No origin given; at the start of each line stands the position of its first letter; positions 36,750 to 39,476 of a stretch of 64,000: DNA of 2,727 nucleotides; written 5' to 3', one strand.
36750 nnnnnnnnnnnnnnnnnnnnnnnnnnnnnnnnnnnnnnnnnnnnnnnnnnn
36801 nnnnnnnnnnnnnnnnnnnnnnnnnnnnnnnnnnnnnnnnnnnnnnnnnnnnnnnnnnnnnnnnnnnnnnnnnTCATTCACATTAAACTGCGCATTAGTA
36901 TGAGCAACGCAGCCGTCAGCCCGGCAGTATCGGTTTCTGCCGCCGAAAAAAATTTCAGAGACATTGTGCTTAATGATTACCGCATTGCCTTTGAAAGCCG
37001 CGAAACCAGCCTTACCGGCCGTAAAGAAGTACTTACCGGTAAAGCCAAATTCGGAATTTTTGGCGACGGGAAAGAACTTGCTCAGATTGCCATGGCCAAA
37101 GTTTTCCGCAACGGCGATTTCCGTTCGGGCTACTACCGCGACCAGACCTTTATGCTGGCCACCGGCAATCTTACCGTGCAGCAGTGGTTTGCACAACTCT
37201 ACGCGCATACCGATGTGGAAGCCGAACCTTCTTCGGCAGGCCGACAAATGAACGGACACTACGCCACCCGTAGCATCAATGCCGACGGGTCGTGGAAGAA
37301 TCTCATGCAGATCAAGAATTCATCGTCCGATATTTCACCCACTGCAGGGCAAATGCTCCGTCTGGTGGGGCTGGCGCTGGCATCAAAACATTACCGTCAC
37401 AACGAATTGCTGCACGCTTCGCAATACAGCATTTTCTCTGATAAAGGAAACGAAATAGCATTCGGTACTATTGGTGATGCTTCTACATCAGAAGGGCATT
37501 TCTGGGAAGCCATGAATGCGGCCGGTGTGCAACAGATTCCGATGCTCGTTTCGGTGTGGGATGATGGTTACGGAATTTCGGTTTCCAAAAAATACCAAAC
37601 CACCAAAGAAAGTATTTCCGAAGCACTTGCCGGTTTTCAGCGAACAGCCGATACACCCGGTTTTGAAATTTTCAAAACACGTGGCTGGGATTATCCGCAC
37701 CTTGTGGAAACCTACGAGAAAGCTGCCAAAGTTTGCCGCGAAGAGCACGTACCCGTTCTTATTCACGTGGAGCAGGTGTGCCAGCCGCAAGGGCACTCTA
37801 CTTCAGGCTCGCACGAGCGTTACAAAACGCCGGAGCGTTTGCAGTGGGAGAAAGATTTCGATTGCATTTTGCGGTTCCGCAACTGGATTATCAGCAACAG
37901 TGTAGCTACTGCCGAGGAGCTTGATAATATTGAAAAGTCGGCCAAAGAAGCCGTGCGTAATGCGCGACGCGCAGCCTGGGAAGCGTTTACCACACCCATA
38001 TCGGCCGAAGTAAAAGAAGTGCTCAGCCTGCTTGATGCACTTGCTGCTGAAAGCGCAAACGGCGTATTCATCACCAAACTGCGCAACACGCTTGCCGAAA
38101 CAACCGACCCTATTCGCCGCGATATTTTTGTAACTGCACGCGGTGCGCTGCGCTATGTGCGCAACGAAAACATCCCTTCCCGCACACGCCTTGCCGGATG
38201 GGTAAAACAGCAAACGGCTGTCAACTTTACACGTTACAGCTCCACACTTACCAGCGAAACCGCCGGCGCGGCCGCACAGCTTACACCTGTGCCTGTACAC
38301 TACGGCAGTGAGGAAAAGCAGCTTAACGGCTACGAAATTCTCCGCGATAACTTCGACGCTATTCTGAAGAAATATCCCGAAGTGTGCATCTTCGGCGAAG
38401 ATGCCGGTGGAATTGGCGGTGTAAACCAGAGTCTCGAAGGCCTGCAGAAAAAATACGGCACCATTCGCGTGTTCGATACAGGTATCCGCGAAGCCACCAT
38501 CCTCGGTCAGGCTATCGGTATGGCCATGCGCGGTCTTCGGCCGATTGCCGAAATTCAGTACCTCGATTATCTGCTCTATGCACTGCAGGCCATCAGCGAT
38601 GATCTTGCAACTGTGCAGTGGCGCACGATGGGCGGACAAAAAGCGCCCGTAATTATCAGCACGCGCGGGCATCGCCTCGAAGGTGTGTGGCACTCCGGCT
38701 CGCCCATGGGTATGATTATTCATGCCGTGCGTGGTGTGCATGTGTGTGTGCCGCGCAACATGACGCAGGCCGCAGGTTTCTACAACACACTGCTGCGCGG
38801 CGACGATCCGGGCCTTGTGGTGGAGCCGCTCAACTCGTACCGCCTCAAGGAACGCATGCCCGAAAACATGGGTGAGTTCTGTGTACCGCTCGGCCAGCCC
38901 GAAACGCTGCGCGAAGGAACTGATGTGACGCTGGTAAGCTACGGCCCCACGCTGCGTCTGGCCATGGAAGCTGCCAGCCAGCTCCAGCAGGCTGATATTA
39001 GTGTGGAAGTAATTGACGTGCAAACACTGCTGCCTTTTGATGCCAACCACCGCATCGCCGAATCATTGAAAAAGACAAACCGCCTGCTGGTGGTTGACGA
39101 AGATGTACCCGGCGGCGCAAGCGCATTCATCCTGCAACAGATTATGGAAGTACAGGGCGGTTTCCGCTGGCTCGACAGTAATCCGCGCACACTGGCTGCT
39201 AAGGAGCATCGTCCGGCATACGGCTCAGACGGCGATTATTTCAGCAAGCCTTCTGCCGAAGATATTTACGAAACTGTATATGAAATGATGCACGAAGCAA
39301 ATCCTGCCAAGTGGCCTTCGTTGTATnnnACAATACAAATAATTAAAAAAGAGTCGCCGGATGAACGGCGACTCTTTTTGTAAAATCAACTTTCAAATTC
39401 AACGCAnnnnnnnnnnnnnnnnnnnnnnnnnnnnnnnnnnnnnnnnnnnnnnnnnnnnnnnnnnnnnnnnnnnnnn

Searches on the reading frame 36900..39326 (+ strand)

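Call 52: search_protein_families(library=pfam, proteins=[window:36900-39326:+], max_evalue=0.01)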
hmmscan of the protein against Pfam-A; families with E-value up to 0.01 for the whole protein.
window:36900-39326:+ (809 aa): 7 families
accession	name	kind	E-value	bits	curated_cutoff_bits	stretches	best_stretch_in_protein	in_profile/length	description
PF00676.26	E1_dh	-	1.4e-30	106.7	22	1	47-361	21-293/300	Dehydrogenase E1 component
PF02780.25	Transketolase_C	-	4.9e-23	81.8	25.9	1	666-769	2-103/124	Transketolase, C-terminal domain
PF02779.29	Transket_pyr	-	3.5e-22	79.3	27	1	479-648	7-173/174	Transketolase, pyrimidine binding domain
PF22613.1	Transketolase_C_1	-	0.00098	19.8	27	1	672-717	10-55/113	Transketolase-like TK C-terminal domain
PF17147.9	PFOR_II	-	0.0038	18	27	0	675-745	2-71/102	Pyruvate:ferredoxin oxidoreductase core domain II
PF00456.26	Transketolase_N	-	0.0079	15.7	22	0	184-294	144-245/334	Transketolase, thiamine diphosphate binding domain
PF13292.11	DXP_synthase_N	-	0.0096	15.6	21.2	0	188-227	137-176/274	1-deoxy-D-xylulose-5-phosphate synthase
